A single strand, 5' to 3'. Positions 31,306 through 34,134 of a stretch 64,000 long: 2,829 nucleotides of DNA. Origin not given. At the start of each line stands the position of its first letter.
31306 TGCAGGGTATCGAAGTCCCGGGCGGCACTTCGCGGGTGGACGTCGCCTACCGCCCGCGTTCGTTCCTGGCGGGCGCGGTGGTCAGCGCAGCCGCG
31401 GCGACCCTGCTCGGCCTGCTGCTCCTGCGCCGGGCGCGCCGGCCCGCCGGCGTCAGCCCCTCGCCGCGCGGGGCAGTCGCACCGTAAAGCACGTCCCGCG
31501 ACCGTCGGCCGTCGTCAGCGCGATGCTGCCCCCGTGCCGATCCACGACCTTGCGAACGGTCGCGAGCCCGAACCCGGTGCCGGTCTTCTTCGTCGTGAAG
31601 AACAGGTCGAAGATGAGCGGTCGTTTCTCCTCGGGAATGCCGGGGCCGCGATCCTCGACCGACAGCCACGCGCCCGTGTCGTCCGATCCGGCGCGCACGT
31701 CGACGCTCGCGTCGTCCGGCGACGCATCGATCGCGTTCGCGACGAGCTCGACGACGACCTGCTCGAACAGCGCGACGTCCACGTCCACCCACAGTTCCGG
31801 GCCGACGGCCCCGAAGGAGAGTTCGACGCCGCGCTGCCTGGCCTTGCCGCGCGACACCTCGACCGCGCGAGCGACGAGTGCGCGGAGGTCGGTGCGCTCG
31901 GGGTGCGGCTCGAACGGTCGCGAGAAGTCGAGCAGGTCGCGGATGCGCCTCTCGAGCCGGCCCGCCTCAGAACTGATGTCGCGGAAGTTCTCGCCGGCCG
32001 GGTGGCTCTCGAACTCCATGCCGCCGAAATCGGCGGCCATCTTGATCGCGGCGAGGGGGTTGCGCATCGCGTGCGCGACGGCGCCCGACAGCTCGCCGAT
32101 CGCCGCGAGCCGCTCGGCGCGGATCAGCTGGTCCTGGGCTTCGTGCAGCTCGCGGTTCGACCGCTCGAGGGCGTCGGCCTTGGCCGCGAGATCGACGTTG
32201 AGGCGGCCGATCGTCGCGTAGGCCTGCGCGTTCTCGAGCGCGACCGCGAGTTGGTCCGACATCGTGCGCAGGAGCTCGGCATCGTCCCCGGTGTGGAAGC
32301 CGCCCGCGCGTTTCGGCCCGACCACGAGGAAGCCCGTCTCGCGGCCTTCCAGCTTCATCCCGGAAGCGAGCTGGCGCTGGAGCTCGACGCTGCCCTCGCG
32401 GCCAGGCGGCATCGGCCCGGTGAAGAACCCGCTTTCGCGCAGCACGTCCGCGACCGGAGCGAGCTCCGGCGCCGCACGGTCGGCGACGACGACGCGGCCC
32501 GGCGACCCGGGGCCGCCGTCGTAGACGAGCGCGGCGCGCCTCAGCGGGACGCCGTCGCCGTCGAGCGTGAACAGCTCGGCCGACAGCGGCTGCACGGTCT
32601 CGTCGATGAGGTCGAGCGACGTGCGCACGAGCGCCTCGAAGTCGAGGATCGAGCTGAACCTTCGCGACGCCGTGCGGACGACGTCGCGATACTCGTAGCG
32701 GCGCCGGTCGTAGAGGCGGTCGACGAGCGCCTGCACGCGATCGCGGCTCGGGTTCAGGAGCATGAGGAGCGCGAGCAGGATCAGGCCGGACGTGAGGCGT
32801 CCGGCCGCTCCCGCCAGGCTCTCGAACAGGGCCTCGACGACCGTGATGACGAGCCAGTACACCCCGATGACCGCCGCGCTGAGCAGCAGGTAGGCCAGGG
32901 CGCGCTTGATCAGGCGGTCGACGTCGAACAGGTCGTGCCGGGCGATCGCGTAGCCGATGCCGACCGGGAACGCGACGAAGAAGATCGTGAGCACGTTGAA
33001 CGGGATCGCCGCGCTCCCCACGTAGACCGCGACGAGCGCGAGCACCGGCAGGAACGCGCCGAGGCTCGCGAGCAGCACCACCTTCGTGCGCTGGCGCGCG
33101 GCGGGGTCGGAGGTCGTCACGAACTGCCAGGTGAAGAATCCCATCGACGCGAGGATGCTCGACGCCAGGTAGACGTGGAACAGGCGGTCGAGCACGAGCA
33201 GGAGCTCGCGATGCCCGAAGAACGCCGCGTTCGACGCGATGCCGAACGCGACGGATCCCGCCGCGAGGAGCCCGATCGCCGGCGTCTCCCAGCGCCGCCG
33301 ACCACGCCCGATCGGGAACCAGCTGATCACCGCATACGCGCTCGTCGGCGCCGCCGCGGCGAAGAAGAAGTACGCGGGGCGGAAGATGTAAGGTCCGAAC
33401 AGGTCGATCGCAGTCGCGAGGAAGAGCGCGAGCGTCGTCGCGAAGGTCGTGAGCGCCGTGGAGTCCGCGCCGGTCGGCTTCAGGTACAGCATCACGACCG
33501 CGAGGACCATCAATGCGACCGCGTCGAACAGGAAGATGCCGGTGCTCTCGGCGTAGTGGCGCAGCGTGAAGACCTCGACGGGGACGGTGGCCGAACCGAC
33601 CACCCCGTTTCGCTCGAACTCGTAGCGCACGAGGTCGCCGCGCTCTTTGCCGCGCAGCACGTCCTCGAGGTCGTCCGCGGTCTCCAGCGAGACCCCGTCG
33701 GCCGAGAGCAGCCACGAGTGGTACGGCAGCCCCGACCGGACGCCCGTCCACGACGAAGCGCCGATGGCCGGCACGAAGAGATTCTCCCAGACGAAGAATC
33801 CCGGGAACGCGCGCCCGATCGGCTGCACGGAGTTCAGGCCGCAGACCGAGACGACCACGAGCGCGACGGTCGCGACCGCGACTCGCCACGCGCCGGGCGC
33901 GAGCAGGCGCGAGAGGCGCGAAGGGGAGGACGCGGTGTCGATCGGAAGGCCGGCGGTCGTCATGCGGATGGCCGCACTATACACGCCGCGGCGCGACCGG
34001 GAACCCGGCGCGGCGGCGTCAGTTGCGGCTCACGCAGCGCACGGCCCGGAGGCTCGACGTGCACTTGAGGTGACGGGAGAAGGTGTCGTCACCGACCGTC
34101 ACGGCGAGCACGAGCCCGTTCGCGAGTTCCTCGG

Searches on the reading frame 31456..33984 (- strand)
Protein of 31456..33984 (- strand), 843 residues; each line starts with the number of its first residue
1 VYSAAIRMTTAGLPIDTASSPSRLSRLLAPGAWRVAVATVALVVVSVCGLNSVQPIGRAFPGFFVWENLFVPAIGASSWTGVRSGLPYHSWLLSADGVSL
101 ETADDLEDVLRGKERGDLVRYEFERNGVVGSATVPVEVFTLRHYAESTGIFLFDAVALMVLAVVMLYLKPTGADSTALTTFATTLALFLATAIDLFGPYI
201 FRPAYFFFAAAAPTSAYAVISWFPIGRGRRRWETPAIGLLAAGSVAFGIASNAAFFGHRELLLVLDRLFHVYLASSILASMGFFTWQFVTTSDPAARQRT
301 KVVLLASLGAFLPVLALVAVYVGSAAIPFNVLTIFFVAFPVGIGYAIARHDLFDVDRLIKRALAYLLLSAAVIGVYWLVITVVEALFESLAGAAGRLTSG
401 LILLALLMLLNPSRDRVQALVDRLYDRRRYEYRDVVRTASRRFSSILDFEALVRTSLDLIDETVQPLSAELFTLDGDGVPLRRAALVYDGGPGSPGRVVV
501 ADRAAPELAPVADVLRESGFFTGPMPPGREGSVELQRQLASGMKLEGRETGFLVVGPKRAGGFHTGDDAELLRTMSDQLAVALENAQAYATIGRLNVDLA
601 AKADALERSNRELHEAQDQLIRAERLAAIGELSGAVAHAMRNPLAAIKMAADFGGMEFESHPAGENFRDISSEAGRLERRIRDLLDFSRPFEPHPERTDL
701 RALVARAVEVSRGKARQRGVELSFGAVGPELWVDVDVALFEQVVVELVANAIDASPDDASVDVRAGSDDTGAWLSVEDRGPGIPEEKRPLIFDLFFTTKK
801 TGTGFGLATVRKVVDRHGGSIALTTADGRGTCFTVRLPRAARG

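Call 28: search_protein_families(library=ncbifam, proteins=[window:31456-33984:-], max_evalue=1e-20)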
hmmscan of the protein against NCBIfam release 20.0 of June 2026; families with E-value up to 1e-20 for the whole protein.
window:31456-33984:- (843 aa): 21 families
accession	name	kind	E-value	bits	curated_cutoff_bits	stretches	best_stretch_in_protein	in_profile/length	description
NF008468.0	PRK11360.1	equivalog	1.3e-49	169.1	646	1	612-841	379-610/616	two-component system sensor histidine kinase AtoS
NF007688.0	PRK10364.1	equivalog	5.2e-49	167.2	479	1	608-841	219-453/460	two-component system sensor histidine kinase ZraS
NF010411.0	PRK13837.1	equivalog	1.6e-39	135.6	647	1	597-841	418-677/828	two-component system VirA-like sensor kinase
NF052574.1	HisKinEspCMyxo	equivalog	3e-35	121.6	1200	1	614-841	402-639/785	serine histidine kinase EspC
NF046044.1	PnpS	equivalog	5.1e-30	104.8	400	1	635-838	176-390/390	two-component system histidine kinase PnpS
NF046020.1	HisKinCckABruc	equivalog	1.1e-29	103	1000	1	616-840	467-708/868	cell cycle histidine kinase CckA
NF008312.0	PRK11100.1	equivalog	1.6e-29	103.1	356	1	611-840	237-475/477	two-component system sensor histidine kinase CreC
TIGR02916.1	PEP_his_kin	equivalog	3.9e-28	98.4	300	1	614-838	460-679/679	XrtA/PEP-CTERM system histidine kinase PrsK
NF040691.1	MtrAB_MtrB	equivalog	1e-26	94.1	450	1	633-841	275-494/507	MtrAB system histidine kinase MtrB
NF038348.1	T2SS_HK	subfamily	1.5e-26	93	450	1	675-838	409-572/574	histidine kinase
NF041777.1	sens_FixL_Rhizob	equivalog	3e-25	88.8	850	1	609-841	242-483/485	sensor protein FixL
NF047466.1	hybrid_RR_LvrB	exception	1.3e-24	87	500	1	603-839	126-376/377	hybrid histidine kinase/response regulator LvrB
NF046026.1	HisKinCckACaul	equivalog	1.3e-24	86.4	1000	1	617-841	290-534/678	cell cycle histidine kinase CckA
NF033092.0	HK_WalK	equivalog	2.6e-23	82.5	725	1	635-838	378-593/594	cell wall metabolism sensor histidine kinase WalK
TIGR02966.1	phoR_proteo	equivalog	3.5e-23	82.2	334.2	1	635-837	120-333/333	phosphate regulon sensor histidine kinase PhoR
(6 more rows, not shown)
